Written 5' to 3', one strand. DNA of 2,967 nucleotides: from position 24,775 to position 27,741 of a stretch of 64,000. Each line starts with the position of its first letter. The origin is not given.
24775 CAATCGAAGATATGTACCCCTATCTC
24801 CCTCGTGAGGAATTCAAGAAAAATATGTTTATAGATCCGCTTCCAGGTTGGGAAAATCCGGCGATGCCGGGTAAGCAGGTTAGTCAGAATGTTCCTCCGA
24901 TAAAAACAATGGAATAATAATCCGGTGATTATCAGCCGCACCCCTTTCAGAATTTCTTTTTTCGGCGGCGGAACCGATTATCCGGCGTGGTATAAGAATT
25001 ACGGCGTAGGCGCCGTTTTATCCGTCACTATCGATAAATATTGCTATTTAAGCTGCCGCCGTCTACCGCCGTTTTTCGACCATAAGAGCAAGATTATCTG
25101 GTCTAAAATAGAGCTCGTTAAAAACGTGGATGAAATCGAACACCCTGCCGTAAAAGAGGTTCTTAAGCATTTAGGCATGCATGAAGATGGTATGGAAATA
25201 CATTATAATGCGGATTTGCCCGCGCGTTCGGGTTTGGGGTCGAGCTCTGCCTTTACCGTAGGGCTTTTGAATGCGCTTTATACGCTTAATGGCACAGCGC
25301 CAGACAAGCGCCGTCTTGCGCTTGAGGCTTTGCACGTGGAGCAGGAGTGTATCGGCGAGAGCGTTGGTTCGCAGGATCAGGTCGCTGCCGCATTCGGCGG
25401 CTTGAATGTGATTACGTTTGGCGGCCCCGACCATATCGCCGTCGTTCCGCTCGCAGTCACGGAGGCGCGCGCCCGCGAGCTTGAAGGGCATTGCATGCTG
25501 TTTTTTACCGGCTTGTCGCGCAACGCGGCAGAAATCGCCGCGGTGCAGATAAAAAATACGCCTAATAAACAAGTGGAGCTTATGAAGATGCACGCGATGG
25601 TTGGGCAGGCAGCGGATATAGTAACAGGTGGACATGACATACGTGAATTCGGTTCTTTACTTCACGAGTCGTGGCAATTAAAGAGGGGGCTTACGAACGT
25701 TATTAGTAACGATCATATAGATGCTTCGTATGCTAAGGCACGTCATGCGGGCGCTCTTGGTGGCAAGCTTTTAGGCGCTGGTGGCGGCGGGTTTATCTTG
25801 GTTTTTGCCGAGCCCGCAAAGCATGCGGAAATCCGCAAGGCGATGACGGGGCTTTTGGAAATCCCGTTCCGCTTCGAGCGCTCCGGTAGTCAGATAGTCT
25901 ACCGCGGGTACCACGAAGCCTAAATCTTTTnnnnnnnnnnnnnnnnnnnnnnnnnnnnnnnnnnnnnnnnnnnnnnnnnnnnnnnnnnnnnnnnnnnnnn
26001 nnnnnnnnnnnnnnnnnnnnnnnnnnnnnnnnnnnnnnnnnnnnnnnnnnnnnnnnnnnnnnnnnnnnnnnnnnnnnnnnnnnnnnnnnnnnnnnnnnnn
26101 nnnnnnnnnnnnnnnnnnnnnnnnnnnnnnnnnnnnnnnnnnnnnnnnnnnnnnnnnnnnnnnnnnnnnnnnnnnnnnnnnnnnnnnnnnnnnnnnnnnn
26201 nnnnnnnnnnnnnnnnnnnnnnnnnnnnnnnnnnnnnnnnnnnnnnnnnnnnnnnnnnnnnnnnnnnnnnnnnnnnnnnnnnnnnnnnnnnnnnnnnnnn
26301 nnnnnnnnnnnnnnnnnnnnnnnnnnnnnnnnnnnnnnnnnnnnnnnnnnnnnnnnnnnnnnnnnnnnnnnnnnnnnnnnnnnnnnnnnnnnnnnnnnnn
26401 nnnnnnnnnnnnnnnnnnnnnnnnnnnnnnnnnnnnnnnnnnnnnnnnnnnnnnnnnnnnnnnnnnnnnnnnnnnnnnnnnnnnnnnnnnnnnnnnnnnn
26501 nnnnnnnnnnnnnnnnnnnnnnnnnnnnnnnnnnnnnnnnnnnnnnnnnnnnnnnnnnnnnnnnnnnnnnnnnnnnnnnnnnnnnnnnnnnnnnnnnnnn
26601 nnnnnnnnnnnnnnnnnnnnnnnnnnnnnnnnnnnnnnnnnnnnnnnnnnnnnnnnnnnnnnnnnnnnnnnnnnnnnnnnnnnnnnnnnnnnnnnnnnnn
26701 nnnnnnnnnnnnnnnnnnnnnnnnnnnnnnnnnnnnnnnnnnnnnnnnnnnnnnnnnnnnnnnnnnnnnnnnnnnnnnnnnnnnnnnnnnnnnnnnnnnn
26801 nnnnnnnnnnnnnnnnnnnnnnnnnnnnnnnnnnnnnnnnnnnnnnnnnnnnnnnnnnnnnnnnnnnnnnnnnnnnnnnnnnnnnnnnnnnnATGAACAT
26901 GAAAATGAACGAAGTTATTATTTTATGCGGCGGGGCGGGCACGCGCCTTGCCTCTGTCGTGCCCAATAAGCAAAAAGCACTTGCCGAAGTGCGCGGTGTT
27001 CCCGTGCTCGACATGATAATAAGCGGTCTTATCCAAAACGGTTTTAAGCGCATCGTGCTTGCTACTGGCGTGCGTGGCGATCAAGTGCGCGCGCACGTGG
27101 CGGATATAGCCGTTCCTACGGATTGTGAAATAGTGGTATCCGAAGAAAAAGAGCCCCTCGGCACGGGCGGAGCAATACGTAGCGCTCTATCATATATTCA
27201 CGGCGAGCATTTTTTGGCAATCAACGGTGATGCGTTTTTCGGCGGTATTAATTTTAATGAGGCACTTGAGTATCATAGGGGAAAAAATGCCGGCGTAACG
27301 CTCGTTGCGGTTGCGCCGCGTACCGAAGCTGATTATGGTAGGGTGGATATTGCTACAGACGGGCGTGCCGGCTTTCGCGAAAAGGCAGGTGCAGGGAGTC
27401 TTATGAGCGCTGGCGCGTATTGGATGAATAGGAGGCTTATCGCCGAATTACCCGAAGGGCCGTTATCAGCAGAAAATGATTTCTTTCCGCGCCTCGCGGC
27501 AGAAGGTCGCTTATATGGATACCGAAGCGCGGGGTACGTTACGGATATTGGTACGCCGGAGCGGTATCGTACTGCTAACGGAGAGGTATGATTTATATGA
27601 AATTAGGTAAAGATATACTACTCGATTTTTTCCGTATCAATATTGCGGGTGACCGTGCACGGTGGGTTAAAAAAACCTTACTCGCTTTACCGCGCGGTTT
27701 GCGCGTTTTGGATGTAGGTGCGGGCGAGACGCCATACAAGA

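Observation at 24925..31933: Partial nucleotide-heptose pathway with duplicated kinases and no isomerase in the window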

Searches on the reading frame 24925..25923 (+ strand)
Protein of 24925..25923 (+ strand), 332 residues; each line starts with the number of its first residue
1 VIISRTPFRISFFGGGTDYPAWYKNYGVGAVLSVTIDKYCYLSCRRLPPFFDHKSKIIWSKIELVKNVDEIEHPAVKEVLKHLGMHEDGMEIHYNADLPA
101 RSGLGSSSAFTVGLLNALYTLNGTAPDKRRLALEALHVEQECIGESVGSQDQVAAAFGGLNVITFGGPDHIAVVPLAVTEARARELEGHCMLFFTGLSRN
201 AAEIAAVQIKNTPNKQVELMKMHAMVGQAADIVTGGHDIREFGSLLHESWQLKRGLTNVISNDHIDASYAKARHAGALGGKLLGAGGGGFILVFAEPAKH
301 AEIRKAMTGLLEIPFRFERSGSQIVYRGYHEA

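Call 3: search_protein_families(library=pfam, proteins=[window:24925-25923:+], max_evalue=0.01)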
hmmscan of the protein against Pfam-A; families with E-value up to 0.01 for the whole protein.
window:24925-25923:+ (332 aa): 2 families
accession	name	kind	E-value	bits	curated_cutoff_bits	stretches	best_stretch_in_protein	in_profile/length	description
PF00288.32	GHMP_kinases_N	-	1e-16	61.3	22.3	1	75-159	6-87/87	GHMP kinases N terminal domain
PF08544.19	GHMP_kinases_C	-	8.1e-10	39.4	21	1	237-307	8-79/85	GHMP kinases C terminal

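Call 4: search_protein_families(library=ncbifam, proteins=[window:24925-25923:+], max_evalue=0.01)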
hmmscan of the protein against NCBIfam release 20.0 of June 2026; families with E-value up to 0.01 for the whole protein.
window:24925-25923:+ (332 aa): 14 families
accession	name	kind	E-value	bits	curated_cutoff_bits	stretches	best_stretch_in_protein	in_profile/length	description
NF049969.1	GlMnHpPKinHddA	equivalog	2.9e-40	138.7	600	1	2-306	3-315/338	D-glycero-D-manno-heptose 7-phosphate kinase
NF009948.0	PRK13412.1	equivalog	4.1e-27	94.3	721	1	73-307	713-948/974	bifunctional fucokinase/fucose-1-phosphate guanylyltransferase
TIGR00549.1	mevalon_kin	equivalog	2.8e-20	72.9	163.05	1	32-293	20-275/276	mevalonate kinase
NF003036.0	PRK03926.1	equivalog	2.6e-17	62.9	403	1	73-308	57-280/302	mevalonate kinase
NF003006.0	PRK03817.1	equivalog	3.6e-17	62.4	443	2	4-161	4-159/352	galactokinase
NF001816.0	PRK00555.1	equivalog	2.4e-11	43.2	509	2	80-161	82-163/363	galactokinase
TIGR00131.1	gal_kin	equivalog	4.2e-11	42.4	226.65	1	85-158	106-179/388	galactokinase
NF002288.1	PRK01212.1-4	equivalog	3.5e-10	39.4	194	1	75-310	63-281/303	homoserine kinase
NF003705.0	PRK05322.1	equivalog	3.6e-08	32.5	385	1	80-159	102-182/388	galactokinase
NF003472.0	PRK05101.1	equivalog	1.1e-07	31.2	499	1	77-159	97-182/382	galactokinase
TIGR00191.1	thrB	equivalog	2.9e-07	29.6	168.25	1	73-164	64-148/304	homoserine kinase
TIGR01920.1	Shik_kin_archae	equivalog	5.6e-07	29.2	126.85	1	60-163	36-143/266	shikimate kinase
NF040957.1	Arch_PMK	equivalog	0.00081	19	500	1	101-222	91-209/316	phosphomevalonate kinase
NF040725.1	panto_kin_Meth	equivalog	0.0042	16.1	380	1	71-167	70-160/286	pantoate kinase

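Call 12: search_solved_structures(query=window:24925-25923:+, max_evalue=0.001, show_alignments=1)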
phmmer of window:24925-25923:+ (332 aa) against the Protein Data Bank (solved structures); distinct sequences matched with E-value up to 0.001: 19.
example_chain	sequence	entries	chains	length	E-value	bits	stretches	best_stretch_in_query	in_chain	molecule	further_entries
3k85_A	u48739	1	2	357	3.7e-40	141.4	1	2-321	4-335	D-glycero-D-manno-heptose 1-phosphate kinase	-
4usm_A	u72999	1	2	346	1.2e-36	129.9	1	2-305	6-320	PUTATIVE SUGAR KINASE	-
4usk_A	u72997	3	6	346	2.2e-36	129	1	2-305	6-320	PUTATIVE SUGAR KINASE | SUGAR KINASE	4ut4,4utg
4n3o_A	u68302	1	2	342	3.1e-35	125.2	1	3-307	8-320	Putative D-glycero-D-manno-heptose 7-phosphate kinase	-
9iip_A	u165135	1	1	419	1.6e-16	63.7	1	71-309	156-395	L-fucokinase/L-fucose-1-P guanylyltransferase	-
5yys_A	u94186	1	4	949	2.2e-15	60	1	71-309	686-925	L-fucokinase, L-fucose-1-P guanylyltransferase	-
9iit_A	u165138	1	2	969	2.3e-15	59.9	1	71-309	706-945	L-fucokinase/L-fucose-1-P guanylyltransferase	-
1s4e_A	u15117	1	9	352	3.8e-13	52.6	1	4-167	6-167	Galactokinase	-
6mde_A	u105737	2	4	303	1.8e-10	43.8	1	68-309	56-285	Mevalonate kinase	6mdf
4hac_A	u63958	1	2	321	2.2e-10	43.6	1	68-309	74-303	Mevalonate kinase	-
8teb_A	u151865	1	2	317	9.1e-10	41.5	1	68-162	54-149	Mevalonate kinase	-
2cz9_A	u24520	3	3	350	2.5e-09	40.1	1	4-165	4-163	Probable galactokinase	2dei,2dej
2x7i_A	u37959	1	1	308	1.2e-07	34.5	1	91-299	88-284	MEVALONATE KINASE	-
1vis_A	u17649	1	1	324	8.8e-07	31.7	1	75-307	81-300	Mevalonate kinase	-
1kkh_A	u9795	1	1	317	8.8e-07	31.7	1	75-307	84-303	Mevalonate Kinase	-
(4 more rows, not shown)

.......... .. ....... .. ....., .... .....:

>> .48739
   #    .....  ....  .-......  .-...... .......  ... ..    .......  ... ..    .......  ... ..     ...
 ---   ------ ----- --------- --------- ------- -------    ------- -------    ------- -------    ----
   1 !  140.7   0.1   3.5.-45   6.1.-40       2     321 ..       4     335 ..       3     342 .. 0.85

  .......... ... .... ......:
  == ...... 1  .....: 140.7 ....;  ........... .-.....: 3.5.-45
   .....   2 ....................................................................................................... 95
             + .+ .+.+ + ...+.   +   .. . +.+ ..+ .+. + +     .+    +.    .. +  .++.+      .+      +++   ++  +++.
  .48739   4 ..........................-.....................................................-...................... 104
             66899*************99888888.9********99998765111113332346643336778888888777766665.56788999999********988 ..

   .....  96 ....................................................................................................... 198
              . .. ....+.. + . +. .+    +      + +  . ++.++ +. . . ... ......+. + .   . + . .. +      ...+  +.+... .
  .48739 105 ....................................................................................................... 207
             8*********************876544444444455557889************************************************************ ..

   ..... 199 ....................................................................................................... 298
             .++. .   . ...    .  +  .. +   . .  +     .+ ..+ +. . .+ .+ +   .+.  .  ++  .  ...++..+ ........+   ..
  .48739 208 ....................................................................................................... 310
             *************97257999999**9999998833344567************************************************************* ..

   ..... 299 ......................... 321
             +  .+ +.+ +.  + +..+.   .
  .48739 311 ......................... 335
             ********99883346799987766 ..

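Call 20: find_homologous_proteins(query=window:24925-25923:+, max_evalue=1e-10)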
Query window:24925-25923:+ (332 aa): 8000 proteins with E <= 1e-10 among 8000 candidates; the best 120 are listed.
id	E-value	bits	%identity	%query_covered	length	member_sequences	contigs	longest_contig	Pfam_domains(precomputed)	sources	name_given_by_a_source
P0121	3.0e-217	738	98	100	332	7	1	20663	PF00288.33,PF08544.19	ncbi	-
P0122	3.9e-194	662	88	100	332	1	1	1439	PF00288.33,PF08544.19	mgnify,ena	mgnify:CR=1 FL=1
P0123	4.3e-183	626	82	100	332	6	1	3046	PF00288.33,PF08544.19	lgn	-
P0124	4.4e-177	606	79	100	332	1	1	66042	PF00288.33,PF08544.19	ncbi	-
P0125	1.6e-173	595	80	100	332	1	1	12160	PF00288.33,PF08544.19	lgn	-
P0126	1.2e-170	585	76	100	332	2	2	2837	PF00288.33,PF08544.19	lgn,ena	-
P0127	3.5e-169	580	77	100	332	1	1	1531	PF00288.33,PF08544.19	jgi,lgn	-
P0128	9.1e-151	520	69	100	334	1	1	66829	PF00288.33,PF08544.19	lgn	-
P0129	6.4e-134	464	65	98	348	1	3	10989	PF00288.33,PF08544.19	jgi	jgi:D-glycero-alpha-D-manno-heptose-7-phosphate kinase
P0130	3.3e-133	462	65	98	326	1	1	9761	PF00288.33,PF08544.19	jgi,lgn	-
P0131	4.1e-133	462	63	98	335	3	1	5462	PF00288.33,PF08544.19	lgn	-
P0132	6.5e-133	461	61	98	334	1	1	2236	PF00288.33,PF08544.19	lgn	-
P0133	4.5e-132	458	62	100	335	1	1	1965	PF00288.33,PF08544.19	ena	-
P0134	8.8e-131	454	63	98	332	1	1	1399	PF00288.33,PF08544.19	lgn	-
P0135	2.3e-130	453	61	98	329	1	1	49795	PF00288.33,PF08544.19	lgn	-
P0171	6.4e-127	441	60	100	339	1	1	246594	PF00288.33,PF08544.19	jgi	jgi:D-glycero-alpha-D-manno-heptose-7-phosphate kinase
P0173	7.6e-127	441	62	98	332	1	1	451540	PF00288.33,PF08544.19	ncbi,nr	ncbi:MAG: kinase [Candidatus Omnitrophica bacterium]|nr:kinase [Candidatus Omnitrophota bacterium]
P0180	2.0e-126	440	60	98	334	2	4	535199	PF00288.33,PF08544.19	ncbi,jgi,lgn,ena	ncbi:MAG: kinase [Minisyncoccia bacterium]|jgi:D-glycero-alpha-D-manno-heptose-7-phosphate kinase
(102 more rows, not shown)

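Call 21: find_encoding_contigs(protein=P0173, flank=10000, max_places=1)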
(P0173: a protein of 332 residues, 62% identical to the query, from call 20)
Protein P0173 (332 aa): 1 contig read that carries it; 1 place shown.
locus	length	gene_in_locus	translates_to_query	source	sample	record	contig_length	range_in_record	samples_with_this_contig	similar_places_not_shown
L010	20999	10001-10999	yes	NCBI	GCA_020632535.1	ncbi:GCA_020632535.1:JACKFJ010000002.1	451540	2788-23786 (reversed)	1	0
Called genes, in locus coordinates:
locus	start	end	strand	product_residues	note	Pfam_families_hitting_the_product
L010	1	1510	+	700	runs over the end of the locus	PF03968:LptD_N (weak), PF04453:LptD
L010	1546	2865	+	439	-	PF02558:ApbA (faint), PF03721:UDPG_MGDP_dh_N, PF00984:UDPG_MGDP_dh, PF03720:UDPG_MGDP_dh_C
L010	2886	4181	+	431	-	PF03446:NAD_binding_2, PF03721:UDPG_MGDP_dh_N, PF00984:UDPG_MGDP_dh, PF03720:UDPG_MGDP_dh_C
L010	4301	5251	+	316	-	PF00106:adh_short (weak), PF01073:3Beta_HSD, PF01370:Epimerase, PF02719:Polysacc_synt_2 (faint), PF04321:RmlD_sub_bind, PF07993:NAD_binding_4 (faint), PF16363:GDP_Man_Dehyd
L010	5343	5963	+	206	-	PF00676:E1_dh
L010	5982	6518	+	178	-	PF02779:Transket_pyr (faint)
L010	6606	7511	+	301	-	PF01370:Epimerase, PF16363:GDP_Man_Dehyd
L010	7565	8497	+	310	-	PF01073:3Beta_HSD, PF01370:Epimerase, PF04321:RmlD_sub_bind, PF05368:NmrA (weak), PF16363:GDP_Man_Dehyd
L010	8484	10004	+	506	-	PF02310:B12-binding, PF13353:Fer4_12 (faint), PF04055:Radical_SAM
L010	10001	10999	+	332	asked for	PF00288:GHMP_kinases_N, PF08544:GHMP_kinases_C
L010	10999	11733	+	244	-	PF00483:NTP_transferase, PF12804:NTP_transf_3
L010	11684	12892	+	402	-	PF00155:Aminotran_1_2, PF01041:DegT_DnrJ_EryC1, PF01212:Beta_elim_lyase, PF00266:Aminotran_5 (weak), PF01053:Cys_Met_Meta_PP (weak)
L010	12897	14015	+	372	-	PF13439:Glyco_transf_4, PF20706:GT4-conflict (weak), PF00534:Glycos_transf_1, PF13692:Glyco_trans_1_4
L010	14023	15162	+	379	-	PF13439:Glyco_transf_4, PF13579:Glyco_trans_4_4, PF00534:Glycos_transf_1, PF13692:Glyco_trans_1_4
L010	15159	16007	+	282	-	PF00535:Glycos_transf_2 (weak)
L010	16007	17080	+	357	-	PF01075:Glyco_transf_9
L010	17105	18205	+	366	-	PF00155:Aminotran_1_2, PF01041:DegT_DnrJ_EryC1, PF01212:Beta_elim_lyase, PF00266:Aminotran_5 (faint)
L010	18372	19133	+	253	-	PF00535:Glycos_transf_2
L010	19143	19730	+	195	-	PF00702:Hydrolase (faint), PF08645:PNK3P, PF13419:HAD_2 (faint), PF13242:Hydrolase_like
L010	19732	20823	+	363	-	PF06925:MGDG_synth, PF04101:Glyco_tran_28_C (weak), PF00534:Glycos_transf_1 (faint)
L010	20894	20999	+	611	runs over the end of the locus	PF17764:PriA_3primeBD, PF18074:PriA_C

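Call 22: find_encoding_contigs(protein=P0180, flank=10000, max_places=2)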
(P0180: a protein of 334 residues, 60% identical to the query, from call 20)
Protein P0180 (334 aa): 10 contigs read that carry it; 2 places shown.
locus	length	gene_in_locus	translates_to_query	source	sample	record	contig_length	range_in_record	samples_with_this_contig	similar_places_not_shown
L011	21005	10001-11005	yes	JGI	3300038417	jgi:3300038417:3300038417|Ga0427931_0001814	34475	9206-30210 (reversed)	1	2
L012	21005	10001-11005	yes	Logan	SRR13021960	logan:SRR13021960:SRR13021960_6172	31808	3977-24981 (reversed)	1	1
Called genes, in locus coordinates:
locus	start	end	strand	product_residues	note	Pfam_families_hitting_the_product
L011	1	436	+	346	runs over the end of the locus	PF01073:3Beta_HSD, PF01370:Epimerase, PF04321:RmlD_sub_bind, PF16363:GDP_Man_Dehyd, PF07993:NAD_binding_4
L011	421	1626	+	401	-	PF00483:NTP_transferase, PF12804:NTP_transf_3, PF00702:Hydrolase (weak), PF13419:HAD_2 (faint), PF08645:PNK3P, PF13242:Hydrolase_like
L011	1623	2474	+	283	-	PF01370:Epimerase, PF04321:RmlD_sub_bind (weak), PF13460:NAD_binding_10 (weak), PF16363:GDP_Man_Dehyd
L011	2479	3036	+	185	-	PF00908:dTDP_sugar_isom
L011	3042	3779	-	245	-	PF01209:Ubie_methyltran (weak), PF13489:Methyltransf_23, PF13847:Methyltransf_31, PF08241:Methyltransf_11, PF08242:Methyltransf_12, PF13649:Methyltransf_25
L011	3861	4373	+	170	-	PF00908:dTDP_sugar_isom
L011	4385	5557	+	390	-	PF01041:DegT_DnrJ_EryC1, PF00155:Aminotran_1_2 (weak)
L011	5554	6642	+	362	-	PF13524:Glyco_trans_1_2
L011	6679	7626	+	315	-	PF01073:3Beta_HSD, PF01370:Epimerase, PF04321:RmlD_sub_bind, PF05368:NmrA (faint), PF16363:GDP_Man_Dehyd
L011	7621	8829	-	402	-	PF00390:malic, PF00208:ELFV_dehydrog (weak), PF03949:Malic_M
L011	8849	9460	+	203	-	PF00676:E1_dh, PF13292:DXP_synthase_N (weak)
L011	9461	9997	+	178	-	-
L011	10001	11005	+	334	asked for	PF00288:GHMP_kinases_N, PF08544:GHMP_kinases_C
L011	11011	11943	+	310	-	PF00535:Glycos_transf_2, PF13641:Glyco_tranf_2_3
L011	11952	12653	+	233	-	PF02353:CMAS (faint), PF05175:MTS (faint), PF13489:Methyltransf_23, PF08241:Methyltransf_11, PF08242:Methyltransf_12, PF13649:Methyltransf_25, PF13847:Methyltransf_31 (faint)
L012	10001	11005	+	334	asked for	PF00288:GHMP_kinases_N, PF08544:GHMP_kinases_C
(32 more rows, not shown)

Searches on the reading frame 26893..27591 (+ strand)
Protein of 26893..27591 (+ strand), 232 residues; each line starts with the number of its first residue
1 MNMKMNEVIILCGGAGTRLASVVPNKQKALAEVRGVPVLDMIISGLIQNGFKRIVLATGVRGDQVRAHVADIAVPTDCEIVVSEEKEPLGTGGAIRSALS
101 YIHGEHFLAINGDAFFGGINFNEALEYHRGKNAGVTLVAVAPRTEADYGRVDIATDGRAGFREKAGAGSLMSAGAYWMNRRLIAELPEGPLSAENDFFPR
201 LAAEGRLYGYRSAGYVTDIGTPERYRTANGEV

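Call 3: search_protein_families(library=pfam, proteins=[window:26893-27591:+], max_evalue=0.01)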
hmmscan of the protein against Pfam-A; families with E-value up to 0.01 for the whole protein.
window:26893-27591:+ (232 aa): 2 families
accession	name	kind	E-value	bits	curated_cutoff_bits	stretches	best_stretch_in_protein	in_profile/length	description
PF00483.29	NTP_transferase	-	8e-21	75.2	21.2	1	8-229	2-239/245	Nucleotidyl transferase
PF12804.13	NTP_transf_3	-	4.1e-12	47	27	1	8-118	1-100/160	MobA-like NTP transferase domain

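Call 4: search_protein_families(library=ncbifam, proteins=[window:26893-27591:+], max_evalue=0.01)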
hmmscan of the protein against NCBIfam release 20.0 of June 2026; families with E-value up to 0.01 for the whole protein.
window:26893-27591:+ (232 aa): 35 families (the best 25 are shown)
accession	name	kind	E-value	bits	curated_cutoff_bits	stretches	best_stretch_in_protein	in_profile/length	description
NF052502.1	man1P_GTase_Rv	exception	4.8e-35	121.1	440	1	7-226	2-224/352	mannose-1-phosphate guanylyltransferase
NF049965.1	GlMnHpPGnyltfHddC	equivalog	4.4e-25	88.6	300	1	7-227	2-216/221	D-glycero-D-manno-heptose 1-phosphate guanosyltransferase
NF045761.1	NAMPUrTaseMurU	equivalog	1.5e-20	74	250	1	8-229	3-224/226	N-acetylmuramate alpha-1-phosphate uridylyltransferase MurU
TIGR03992.1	Arch_glmU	subfamily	1.3e-19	70.4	292.1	1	7-222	2-217/393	bifunctional sugar-1-phosphate nucleotidylyltransferase/acetyltransferase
NF045697.1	MurNAcPUrMurU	equivalog_domain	2.6e-19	69.6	370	1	9-228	1-224/229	N-acetylmuramate alpha-1-phosphate uridylyltransferase MurU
TIGR02623.1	G1P_cyt_trans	equivalog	1.3e-18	67.4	300.25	2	90-219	105-232/255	glucose-1-phosphate cytidylyltransferase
NF041313.1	UDPGP_AglF_Halo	equivalog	1.3e-13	50.9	400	1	8-157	3-150/234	UTP--glucose-1-phosphate uridylyltransferase AglF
TIGR01173.1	glmU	equivalog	1.5e-13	50.4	366.85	1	7-155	2-142/452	bifunctional UDP-N-acetylglucosamine diphosphorylase/glucosamine-1-phosphate N-acetyltransferase GlmU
NF010935.0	PRK14355.1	equivalog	1.9e-13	49.9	718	1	7-158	5-151/459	bifunctional UDP-N-acetylglucosamine diphosphorylase/glucosamine-1-phosphate N-acetyltransferase GlmU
NF010933.0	PRK14353.1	equivalog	6.1e-13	48.2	505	1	4-156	4-151/453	bifunctional UDP-N-acetylglucosamine diphosphorylase/glucosamine-1-phosphate N-acetyltransferase GlmU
TIGR02091.1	glgC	equivalog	2.7e-12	46.4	424.9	1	8-229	3-256/364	glucose-1-phosphate adenylyltransferase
NF010934.1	PRK14354.1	equivalog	7.7e-12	44.4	450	1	8-151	2-138/447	bifunctional UDP-N-acetylglucosamine diphosphorylase/glucosamine-1-phosphate N-acetyltransferase GlmU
NF010940.0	PRK14360.1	equivalog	1.1e-11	44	602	1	7-155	3-146/452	bifunctional UDP-N-acetylglucosamine diphosphorylase/glucosamine-1-phosphate N-acetyltransferase GlmU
NF010932.0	PRK14352.1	equivalog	1.2e-11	44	611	1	4-155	5-153/488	bifunctional UDP-N-acetylglucosamine diphosphorylase/glucosamine-1-phosphate N-acetyltransferase GlmU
NF010936.0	PRK14356.1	equivalog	1.2e-10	40.9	666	1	3-151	3-144/456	bifunctional UDP-N-acetylglucosamine diphosphorylase/glucosamine-1-phosphate N-acetyltransferase GlmU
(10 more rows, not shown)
